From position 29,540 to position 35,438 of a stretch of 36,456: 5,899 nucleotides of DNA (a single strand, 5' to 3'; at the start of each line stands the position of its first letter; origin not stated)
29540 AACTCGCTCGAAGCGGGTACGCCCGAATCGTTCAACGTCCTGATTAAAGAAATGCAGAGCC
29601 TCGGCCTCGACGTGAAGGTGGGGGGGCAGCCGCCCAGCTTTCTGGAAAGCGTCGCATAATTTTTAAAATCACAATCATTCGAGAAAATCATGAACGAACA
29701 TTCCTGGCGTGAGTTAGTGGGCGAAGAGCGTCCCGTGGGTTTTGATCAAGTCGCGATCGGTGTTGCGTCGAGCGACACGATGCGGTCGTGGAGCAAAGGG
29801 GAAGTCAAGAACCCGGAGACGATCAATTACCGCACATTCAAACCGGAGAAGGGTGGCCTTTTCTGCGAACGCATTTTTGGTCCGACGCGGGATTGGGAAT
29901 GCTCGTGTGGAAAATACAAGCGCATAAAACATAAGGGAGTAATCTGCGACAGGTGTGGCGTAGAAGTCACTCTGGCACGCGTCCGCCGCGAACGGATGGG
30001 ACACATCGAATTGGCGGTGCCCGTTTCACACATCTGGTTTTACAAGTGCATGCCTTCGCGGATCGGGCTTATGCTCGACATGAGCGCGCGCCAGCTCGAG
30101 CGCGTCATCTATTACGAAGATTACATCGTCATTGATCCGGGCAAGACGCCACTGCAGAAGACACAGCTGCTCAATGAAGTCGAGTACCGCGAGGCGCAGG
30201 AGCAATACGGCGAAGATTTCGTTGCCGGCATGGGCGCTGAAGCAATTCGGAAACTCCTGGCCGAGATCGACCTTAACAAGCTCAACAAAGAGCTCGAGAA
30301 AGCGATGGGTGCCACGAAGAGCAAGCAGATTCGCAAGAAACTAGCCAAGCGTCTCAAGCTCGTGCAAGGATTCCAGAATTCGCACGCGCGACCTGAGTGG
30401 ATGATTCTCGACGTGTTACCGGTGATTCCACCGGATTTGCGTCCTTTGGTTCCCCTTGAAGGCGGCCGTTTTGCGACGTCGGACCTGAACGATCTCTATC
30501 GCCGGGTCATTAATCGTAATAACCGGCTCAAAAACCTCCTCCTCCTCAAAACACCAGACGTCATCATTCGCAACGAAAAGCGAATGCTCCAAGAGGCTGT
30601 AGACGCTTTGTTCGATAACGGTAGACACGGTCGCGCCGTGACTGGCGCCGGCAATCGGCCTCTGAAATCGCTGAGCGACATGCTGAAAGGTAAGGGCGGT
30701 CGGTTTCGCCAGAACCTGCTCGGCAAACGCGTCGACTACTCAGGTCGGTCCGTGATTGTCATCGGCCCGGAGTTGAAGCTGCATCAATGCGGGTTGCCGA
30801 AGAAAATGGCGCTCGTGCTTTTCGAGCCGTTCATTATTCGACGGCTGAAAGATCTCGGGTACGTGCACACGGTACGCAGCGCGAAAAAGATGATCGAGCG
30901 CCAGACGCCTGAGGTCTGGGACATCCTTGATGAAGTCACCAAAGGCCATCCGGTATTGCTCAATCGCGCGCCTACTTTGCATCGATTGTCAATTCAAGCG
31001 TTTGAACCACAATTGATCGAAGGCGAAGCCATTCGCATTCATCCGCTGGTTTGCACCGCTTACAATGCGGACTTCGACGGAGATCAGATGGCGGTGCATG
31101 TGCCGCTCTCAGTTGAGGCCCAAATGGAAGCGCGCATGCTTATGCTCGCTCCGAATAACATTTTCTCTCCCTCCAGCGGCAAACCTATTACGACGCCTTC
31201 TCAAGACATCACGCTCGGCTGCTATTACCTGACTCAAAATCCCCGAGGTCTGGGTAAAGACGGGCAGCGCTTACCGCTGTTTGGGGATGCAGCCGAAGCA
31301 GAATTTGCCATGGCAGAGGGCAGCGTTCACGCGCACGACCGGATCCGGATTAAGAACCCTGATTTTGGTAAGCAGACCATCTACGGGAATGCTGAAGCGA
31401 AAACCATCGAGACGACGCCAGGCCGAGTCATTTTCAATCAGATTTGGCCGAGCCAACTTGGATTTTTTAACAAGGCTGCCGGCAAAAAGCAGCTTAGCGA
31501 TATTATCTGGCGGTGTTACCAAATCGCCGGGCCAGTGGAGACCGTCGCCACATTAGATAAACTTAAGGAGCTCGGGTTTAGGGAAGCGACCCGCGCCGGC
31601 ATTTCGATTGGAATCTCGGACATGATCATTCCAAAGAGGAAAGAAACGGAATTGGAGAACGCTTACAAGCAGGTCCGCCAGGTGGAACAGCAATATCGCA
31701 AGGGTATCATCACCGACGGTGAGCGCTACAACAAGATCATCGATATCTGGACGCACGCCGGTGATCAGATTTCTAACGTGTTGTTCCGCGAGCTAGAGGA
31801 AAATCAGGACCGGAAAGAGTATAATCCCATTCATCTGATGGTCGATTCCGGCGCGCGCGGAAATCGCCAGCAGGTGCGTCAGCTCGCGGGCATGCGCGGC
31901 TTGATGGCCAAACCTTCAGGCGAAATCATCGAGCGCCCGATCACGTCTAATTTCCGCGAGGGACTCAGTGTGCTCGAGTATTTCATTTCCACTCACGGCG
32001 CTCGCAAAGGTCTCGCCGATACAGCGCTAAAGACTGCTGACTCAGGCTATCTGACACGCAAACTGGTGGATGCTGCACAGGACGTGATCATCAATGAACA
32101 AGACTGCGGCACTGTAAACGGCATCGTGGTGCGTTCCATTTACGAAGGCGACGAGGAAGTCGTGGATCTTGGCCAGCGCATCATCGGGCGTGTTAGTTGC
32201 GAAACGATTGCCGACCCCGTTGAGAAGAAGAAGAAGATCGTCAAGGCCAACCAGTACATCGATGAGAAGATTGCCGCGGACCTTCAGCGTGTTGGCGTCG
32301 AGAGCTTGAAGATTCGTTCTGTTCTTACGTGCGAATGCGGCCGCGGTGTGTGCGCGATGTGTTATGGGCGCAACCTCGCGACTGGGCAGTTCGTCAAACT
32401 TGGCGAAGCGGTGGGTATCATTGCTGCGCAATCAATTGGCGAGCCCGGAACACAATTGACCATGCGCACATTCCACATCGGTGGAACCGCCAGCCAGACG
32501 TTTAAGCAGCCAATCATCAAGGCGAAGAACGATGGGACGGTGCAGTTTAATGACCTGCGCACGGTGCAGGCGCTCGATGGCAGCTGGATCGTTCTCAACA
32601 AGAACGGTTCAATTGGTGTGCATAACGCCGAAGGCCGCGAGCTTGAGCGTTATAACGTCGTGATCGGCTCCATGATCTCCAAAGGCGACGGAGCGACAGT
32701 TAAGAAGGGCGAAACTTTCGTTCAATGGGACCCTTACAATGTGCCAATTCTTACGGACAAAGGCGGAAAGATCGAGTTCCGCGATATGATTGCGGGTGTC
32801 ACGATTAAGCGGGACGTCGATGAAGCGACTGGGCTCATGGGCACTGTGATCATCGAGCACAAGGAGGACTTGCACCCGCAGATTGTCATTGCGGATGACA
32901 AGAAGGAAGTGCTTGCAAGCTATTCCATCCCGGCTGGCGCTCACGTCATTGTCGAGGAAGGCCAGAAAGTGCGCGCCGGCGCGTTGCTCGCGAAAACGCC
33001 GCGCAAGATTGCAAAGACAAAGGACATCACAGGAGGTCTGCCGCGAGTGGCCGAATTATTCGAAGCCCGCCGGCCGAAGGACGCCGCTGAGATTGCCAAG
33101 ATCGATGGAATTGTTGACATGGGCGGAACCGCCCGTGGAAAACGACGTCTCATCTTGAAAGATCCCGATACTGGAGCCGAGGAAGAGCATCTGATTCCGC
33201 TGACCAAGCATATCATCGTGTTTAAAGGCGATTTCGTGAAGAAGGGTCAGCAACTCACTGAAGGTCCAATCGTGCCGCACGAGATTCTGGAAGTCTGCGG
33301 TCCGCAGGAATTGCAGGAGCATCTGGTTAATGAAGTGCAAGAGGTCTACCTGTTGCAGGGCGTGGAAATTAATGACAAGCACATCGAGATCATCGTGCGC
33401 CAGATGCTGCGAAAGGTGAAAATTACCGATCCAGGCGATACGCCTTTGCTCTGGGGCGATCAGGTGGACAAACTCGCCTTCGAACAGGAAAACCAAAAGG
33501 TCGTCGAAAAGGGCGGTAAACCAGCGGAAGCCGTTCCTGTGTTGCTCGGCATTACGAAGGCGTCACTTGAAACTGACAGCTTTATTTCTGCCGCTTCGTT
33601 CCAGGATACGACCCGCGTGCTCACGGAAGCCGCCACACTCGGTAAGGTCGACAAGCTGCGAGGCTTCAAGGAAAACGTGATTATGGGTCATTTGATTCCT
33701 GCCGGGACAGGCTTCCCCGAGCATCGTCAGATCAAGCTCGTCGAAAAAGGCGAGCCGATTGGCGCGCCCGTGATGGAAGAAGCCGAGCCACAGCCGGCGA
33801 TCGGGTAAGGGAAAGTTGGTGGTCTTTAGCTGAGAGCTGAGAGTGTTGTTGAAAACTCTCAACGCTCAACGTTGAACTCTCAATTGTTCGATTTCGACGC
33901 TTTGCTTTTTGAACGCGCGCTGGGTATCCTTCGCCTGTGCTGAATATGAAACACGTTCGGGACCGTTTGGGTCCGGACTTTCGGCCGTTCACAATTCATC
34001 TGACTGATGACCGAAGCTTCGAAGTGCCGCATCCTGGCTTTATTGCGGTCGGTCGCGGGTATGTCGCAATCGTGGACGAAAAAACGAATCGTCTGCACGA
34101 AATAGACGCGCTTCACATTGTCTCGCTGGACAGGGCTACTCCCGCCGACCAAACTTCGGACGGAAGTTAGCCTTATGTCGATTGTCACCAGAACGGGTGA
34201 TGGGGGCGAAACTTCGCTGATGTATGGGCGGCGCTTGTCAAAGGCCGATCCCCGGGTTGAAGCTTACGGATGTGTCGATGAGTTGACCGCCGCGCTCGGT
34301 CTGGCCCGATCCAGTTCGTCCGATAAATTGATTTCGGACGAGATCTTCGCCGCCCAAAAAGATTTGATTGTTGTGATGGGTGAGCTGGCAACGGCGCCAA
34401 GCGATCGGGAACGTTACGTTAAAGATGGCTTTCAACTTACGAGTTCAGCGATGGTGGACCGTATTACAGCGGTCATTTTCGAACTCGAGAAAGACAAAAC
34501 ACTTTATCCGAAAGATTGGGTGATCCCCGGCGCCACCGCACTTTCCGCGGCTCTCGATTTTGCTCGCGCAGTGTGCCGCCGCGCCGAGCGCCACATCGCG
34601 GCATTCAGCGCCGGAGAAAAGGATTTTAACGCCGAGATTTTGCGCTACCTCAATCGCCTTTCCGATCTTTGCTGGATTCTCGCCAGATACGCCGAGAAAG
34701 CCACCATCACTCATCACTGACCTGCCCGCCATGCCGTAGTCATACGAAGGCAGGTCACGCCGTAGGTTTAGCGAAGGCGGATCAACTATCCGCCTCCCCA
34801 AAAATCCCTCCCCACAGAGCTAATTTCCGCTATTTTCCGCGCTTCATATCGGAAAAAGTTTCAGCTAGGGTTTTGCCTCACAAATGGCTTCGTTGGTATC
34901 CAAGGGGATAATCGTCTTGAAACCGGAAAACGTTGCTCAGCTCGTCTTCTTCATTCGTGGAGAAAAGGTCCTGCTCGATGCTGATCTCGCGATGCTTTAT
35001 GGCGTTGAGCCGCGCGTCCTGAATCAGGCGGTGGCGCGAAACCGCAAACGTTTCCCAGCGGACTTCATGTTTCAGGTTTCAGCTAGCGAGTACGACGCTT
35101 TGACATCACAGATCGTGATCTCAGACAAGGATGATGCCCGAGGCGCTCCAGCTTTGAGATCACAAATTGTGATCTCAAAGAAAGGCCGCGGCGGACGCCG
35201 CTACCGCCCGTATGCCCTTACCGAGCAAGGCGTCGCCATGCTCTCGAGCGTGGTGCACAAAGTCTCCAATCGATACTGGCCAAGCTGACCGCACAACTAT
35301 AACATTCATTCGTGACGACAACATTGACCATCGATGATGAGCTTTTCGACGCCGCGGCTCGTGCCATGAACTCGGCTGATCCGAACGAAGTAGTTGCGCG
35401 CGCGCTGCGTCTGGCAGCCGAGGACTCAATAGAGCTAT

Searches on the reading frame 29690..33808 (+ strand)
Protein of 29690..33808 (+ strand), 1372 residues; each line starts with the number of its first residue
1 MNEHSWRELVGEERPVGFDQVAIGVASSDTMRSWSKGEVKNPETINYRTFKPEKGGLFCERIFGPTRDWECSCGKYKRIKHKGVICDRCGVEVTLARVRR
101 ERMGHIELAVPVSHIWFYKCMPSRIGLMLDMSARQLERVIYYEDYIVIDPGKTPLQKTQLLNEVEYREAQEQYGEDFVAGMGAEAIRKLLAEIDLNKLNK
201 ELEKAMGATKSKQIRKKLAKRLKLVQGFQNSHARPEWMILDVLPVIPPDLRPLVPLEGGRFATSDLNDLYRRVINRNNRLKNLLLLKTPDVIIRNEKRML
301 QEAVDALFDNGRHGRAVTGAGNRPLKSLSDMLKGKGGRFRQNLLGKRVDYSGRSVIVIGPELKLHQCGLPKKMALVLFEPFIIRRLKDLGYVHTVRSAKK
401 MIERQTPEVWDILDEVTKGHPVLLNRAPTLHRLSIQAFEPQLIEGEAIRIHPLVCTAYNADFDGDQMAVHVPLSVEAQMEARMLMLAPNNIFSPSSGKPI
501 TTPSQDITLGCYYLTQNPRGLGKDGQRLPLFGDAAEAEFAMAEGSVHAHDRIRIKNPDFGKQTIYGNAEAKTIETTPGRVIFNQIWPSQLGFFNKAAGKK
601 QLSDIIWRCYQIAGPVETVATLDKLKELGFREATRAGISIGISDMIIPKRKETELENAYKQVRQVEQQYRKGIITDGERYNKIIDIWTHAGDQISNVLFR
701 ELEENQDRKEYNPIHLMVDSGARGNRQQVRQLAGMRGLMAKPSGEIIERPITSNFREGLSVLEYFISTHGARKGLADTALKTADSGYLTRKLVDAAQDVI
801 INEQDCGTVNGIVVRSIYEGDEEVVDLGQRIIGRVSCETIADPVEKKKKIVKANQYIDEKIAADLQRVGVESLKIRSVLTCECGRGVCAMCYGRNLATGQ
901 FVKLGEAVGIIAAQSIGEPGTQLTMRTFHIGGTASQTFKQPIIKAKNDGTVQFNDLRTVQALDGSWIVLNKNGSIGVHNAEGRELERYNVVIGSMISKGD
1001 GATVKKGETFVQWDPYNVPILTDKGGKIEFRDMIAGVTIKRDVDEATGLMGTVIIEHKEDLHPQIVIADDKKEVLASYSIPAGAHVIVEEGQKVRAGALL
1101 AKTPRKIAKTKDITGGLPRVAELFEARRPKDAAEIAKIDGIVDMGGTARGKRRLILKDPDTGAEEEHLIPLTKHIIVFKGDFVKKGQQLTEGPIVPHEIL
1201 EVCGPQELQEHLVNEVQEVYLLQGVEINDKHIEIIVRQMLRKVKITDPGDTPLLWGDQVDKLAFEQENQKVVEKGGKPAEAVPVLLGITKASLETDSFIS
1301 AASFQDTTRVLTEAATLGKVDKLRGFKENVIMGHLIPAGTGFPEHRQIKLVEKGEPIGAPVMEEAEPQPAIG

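Call 76: search_protein_families(library=pfam, proteins=[window:29690-33808:+], max_evalue=0.00001)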
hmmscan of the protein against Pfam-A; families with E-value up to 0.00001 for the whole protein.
window:29690-33808:+ (1372 aa): 7 families
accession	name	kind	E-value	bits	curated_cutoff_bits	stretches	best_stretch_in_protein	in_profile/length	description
PF04997.17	RNA_pol_Rpb1_1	-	7.5e-87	292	39.7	1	18-343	4-312/312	RNA polymerase Rpb1, domain 1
PF04998.22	RNA_pol_Rpb1_5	-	1.1e-77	261.6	28.5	1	758-1294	1-265/267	RNA polymerase Rpb1, domain 5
PF00623.25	RNA_pol_Rpb1_2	-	8.1e-40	137.2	25.3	2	395-486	74-165/166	RNA polymerase Rpb1, domain 2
PF04983.23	RNA_pol_Rpb1_3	-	2e-26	93.2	28.9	1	490-645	1-162/162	RNA polymerase Rpb1, domain 3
PF05000.22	RNA_pol_Rpb1_4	-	1.1e-17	64.3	24.8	1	674-756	1-107/107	RNA polymerase Rpb1, domain 4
PF01333.25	Apocytochr_F_C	-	2.5e-07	31.2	30.4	0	1055-1104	16-64/118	Apocytochrome F, C-terminal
PF21668.3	RPOC_hybrid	-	4.2e-07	30.2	27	0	1067-1103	32-69/102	DNA-directed RNA polymerase subunit beta', hybrid domain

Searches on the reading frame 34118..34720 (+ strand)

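Call 76: search_protein_families(library=pfam, proteins=[window:34118-34720:+], max_evalue=0.00001)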
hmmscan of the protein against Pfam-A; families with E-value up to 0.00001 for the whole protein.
window:34118-34720:+ (200 aa): 1 family
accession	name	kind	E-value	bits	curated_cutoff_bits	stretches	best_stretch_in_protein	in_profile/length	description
PF01923.23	Cob_adeno_trans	-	3e-46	158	24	1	22-192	1-171/171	Cobalamin adenosyltransferase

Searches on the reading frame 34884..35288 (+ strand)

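Call 76: search_protein_families(library=pfam, proteins=[window:34884-35288:+], max_evalue=0.00001)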
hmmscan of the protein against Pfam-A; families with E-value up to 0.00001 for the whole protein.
window:34884-35288:+ (134 aa): 1 family
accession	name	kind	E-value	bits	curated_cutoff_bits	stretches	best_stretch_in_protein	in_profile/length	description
PF10543.14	ORF6N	-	3.5e-31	107.8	27.8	1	21-123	3-86/86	ORF6N domain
